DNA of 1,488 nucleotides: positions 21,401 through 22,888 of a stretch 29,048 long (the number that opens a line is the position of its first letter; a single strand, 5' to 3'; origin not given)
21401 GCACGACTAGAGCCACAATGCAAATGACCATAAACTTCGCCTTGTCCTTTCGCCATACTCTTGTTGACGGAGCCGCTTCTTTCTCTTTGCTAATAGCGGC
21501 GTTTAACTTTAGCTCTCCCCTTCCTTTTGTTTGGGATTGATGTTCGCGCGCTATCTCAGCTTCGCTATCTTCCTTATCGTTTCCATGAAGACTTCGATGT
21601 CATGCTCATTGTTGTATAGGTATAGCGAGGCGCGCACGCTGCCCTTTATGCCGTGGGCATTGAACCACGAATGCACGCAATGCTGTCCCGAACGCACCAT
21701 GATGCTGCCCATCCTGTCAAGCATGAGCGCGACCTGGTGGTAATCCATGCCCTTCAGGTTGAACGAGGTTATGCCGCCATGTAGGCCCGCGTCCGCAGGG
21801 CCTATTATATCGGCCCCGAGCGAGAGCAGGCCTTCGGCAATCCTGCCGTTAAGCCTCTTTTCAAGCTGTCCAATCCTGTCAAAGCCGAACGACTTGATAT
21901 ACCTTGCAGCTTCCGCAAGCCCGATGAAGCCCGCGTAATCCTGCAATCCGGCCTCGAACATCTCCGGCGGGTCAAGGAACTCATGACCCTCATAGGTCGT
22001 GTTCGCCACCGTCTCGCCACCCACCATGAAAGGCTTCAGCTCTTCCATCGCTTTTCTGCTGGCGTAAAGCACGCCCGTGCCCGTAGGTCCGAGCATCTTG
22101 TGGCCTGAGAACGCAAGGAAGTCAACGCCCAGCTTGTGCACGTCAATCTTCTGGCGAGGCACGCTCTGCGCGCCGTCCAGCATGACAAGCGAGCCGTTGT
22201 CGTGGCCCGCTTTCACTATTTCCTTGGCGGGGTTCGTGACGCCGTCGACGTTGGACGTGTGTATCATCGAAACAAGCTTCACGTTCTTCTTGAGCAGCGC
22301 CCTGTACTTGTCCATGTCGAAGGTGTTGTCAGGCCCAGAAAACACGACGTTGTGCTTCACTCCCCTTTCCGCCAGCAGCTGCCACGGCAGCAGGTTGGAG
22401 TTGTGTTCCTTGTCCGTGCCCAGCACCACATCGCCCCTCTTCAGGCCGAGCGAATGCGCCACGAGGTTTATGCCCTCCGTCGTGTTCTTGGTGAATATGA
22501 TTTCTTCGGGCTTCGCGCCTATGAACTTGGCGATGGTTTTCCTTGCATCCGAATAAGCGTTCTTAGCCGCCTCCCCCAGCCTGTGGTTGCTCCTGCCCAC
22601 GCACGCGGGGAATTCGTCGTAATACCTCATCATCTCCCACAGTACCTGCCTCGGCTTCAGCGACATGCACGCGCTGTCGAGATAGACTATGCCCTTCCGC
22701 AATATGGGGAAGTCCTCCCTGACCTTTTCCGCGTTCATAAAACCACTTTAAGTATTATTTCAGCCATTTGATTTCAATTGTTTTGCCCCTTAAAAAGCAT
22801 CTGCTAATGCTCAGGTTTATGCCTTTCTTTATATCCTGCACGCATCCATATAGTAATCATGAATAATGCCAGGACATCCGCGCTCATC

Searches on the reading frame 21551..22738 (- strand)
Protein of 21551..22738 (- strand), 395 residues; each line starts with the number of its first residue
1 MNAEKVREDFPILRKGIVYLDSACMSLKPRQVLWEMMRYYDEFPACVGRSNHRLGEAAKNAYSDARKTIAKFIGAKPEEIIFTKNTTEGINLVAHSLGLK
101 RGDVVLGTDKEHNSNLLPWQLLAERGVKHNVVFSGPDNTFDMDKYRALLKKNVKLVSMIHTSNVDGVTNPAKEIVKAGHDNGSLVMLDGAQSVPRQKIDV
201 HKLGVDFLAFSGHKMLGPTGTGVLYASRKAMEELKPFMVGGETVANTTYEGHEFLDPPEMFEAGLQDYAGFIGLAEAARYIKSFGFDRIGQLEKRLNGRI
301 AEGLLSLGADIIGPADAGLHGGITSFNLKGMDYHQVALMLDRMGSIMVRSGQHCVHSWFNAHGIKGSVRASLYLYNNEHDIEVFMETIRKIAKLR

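Call 7: search_protein_families(library=pfam, proteins=[window:21551-22738:-], max_evalue=0.001)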
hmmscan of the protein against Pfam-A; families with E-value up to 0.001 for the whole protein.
window:21551-22738:- (395 aa): 2 families
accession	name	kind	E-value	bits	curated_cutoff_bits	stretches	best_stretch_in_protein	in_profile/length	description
PF00266.25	Aminotran_5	-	5.8e-111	371.5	21.5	1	18-384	1-371/371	Aminotransferase class-V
PF03841.19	SelA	-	0.00091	18.8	22.8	0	136-235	120-234/367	L-seryl-tRNA selenium transferase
